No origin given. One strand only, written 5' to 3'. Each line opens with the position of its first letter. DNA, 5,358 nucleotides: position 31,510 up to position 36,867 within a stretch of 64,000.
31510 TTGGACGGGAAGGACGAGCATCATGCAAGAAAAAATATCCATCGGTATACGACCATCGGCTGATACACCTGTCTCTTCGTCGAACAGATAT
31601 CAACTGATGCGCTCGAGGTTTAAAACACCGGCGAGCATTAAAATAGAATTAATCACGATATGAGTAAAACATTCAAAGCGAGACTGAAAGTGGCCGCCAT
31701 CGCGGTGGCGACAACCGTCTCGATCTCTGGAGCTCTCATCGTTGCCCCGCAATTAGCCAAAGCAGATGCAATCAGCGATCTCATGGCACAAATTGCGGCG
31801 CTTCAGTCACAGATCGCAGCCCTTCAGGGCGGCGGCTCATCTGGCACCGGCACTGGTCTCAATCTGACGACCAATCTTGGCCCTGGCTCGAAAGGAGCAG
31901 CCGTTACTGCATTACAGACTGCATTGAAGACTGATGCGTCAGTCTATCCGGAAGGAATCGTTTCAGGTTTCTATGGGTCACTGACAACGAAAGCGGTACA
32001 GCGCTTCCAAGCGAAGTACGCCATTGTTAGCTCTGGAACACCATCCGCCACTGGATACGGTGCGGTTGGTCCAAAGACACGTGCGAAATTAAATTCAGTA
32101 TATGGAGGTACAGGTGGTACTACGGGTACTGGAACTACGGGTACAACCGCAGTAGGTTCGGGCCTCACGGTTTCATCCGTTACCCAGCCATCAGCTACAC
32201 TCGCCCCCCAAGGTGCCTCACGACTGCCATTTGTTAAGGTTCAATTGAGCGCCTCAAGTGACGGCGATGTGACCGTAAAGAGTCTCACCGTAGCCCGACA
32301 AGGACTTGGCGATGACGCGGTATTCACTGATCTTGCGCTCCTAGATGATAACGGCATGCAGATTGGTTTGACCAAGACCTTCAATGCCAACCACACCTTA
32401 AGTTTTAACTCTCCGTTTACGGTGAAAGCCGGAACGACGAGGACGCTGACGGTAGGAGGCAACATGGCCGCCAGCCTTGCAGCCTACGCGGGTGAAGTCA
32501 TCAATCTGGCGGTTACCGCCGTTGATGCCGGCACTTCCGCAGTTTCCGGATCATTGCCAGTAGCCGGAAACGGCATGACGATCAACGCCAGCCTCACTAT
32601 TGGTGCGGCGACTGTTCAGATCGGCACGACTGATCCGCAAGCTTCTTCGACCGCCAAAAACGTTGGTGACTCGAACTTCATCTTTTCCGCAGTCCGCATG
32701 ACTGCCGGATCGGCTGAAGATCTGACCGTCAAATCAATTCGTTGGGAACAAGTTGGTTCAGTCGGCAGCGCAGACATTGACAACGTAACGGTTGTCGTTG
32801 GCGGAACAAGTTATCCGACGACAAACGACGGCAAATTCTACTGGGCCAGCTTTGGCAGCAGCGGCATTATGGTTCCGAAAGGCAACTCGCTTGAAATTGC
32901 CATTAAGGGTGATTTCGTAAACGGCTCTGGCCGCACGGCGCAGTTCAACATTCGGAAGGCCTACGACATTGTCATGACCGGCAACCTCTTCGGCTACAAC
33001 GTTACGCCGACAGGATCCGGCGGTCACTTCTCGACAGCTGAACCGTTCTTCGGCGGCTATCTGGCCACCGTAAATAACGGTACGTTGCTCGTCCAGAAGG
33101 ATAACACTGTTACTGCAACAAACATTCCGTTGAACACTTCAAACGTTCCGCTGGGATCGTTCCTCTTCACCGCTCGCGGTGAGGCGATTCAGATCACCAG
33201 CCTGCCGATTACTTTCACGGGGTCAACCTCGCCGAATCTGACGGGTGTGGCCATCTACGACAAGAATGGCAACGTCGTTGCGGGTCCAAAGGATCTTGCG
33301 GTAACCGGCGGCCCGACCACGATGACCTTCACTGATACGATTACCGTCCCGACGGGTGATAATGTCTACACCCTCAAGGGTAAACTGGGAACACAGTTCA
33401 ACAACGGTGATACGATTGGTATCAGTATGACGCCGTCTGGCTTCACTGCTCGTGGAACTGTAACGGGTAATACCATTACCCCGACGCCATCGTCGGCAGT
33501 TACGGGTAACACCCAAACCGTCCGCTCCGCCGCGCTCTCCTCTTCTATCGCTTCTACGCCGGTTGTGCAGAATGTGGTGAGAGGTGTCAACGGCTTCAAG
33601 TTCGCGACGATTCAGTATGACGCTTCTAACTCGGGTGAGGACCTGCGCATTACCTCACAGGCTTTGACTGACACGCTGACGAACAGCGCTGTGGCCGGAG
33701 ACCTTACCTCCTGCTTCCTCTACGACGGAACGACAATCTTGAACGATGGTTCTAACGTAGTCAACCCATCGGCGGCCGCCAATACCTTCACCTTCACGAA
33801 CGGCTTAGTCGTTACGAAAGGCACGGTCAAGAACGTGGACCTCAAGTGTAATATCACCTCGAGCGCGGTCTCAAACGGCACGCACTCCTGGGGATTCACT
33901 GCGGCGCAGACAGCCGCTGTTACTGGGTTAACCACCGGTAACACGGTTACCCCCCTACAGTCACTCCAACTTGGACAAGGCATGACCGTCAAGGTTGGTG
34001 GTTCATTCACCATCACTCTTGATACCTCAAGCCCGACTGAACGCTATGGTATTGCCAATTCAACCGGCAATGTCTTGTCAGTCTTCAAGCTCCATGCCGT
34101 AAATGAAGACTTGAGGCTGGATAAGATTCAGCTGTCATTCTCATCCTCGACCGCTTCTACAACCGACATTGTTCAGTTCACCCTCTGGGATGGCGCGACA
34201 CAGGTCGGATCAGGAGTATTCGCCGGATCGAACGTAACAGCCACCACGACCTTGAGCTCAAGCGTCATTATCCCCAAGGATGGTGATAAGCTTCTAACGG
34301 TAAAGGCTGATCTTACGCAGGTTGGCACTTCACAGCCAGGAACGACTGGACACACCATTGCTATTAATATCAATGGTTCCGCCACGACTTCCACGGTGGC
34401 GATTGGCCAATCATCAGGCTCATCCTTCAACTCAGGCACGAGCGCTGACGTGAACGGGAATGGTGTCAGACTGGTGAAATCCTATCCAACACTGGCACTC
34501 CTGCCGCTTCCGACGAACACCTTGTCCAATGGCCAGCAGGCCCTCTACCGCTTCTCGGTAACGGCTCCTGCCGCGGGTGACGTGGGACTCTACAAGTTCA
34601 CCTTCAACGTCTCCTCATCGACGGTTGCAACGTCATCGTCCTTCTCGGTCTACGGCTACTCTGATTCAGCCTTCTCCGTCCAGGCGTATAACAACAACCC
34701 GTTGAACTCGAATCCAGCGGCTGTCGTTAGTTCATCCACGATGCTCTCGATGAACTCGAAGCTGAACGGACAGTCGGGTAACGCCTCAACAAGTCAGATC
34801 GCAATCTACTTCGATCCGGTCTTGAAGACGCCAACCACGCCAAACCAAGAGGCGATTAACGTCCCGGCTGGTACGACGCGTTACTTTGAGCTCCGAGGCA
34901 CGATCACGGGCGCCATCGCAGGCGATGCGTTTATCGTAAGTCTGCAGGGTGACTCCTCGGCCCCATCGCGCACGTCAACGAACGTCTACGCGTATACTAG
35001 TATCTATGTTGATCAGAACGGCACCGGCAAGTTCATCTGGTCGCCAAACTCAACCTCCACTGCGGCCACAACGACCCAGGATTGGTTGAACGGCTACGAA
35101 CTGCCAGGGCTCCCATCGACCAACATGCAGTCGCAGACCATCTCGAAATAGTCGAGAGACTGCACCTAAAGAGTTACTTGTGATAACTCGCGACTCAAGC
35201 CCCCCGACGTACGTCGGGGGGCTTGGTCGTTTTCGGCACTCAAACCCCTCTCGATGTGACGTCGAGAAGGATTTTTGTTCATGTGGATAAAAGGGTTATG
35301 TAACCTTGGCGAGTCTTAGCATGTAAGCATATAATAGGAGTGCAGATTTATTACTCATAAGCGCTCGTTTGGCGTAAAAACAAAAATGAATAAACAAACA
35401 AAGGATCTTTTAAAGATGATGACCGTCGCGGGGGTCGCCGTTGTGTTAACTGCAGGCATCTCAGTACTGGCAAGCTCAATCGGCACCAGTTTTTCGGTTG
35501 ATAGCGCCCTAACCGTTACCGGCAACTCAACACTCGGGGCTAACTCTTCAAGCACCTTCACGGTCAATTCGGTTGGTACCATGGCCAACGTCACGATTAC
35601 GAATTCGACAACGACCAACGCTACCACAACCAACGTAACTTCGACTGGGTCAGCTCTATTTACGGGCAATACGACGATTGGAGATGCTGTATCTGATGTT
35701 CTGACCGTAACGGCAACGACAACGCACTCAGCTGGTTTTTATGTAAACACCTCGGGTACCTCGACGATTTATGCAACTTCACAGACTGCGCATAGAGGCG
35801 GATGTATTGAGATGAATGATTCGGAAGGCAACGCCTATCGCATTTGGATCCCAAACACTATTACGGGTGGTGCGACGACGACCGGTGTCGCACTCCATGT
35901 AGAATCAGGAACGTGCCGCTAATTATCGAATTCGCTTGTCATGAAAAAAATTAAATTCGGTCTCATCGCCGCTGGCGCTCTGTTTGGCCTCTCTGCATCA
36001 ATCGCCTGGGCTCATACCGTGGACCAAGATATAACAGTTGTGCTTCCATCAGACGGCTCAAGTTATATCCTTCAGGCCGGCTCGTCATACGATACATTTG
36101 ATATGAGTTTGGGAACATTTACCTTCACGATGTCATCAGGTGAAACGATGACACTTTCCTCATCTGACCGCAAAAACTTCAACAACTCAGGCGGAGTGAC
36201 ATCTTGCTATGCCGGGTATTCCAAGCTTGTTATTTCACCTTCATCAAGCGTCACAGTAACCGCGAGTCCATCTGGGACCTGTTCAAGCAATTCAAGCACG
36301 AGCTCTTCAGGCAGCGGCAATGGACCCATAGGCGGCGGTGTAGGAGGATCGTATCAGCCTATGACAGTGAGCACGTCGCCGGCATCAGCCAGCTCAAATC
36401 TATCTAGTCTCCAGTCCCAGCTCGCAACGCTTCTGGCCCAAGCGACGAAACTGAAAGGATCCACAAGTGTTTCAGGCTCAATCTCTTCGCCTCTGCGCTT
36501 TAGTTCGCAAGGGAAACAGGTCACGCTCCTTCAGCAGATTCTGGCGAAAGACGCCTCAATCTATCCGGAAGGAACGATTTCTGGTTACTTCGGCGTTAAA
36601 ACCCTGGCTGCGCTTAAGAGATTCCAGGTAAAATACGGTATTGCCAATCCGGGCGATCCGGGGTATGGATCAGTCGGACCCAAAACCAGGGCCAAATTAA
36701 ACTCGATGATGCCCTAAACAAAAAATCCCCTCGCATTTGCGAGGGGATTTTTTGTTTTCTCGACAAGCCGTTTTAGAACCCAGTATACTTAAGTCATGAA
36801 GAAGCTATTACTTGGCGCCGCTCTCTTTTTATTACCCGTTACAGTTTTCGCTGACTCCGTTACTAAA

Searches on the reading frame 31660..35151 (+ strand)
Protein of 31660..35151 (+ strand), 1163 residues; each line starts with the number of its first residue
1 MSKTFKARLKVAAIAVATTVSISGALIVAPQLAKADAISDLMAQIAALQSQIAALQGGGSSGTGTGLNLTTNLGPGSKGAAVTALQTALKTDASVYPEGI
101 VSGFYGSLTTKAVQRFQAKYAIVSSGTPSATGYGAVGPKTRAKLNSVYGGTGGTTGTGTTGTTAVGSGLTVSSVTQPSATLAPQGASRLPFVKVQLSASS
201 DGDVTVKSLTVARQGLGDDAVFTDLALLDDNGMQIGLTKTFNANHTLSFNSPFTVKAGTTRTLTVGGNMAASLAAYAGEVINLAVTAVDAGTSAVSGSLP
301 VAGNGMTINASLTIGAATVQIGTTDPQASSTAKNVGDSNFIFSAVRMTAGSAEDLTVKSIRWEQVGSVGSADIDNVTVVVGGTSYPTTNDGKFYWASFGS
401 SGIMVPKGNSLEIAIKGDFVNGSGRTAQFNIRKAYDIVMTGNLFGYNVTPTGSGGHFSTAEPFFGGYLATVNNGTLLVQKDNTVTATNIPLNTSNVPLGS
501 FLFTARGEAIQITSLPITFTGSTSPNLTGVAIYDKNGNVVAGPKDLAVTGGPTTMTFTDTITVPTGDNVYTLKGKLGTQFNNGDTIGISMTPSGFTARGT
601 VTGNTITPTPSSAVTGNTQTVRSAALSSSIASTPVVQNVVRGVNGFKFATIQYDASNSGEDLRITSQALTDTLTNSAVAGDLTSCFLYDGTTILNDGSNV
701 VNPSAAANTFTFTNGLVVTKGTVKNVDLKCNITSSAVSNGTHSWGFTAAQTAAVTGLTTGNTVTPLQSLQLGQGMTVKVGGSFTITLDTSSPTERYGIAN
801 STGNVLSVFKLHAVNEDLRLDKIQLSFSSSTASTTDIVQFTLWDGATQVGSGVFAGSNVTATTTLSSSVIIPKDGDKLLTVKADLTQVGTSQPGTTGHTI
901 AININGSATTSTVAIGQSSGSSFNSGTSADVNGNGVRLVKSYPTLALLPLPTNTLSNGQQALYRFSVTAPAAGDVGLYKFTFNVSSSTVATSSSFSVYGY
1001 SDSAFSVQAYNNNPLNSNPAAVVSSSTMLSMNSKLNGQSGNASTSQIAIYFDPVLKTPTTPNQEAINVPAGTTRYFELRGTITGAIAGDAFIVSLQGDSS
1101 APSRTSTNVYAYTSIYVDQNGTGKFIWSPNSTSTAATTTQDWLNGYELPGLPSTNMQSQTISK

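Call 7: search_protein_families(library=pfam, proteins=[window:31660-35151:+], max_evalue=0.01)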
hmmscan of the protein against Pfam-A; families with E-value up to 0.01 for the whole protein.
window:31660-35151:+ (1163 aa): 1 family
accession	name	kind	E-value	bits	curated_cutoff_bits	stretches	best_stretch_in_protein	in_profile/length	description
PF01471.23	PG_binding_1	-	4.4e-05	24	23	1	79-126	2-47/57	Putative peptidoglycan binding domain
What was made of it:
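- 31660..35151 (+): U2: 1163-aa secreted coat protein candidate. Signal peptide, PG_binding_1 domain, long Thr/Ser/Gly-rich body. Pfam PG_binding_1 (call 7).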

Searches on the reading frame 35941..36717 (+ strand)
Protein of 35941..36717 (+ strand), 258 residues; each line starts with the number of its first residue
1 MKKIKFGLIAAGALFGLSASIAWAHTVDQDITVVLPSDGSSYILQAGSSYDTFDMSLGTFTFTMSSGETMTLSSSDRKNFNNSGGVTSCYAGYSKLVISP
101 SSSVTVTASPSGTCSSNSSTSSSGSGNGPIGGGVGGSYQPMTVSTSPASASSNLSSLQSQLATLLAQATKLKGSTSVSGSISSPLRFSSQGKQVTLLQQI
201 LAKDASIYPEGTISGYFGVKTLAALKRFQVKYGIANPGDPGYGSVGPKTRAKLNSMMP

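Call 7: search_protein_families(library=pfam, proteins=[window:35941-36717:+], max_evalue=0.01)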
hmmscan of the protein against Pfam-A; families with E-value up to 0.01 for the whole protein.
window:35941-36717:+ (258 aa): 1 family
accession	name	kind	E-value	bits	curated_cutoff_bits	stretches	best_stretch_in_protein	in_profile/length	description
PF01471.23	PG_binding_1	-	7e-07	29.8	23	1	190-235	1-44/57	Putative peptidoglycan binding domain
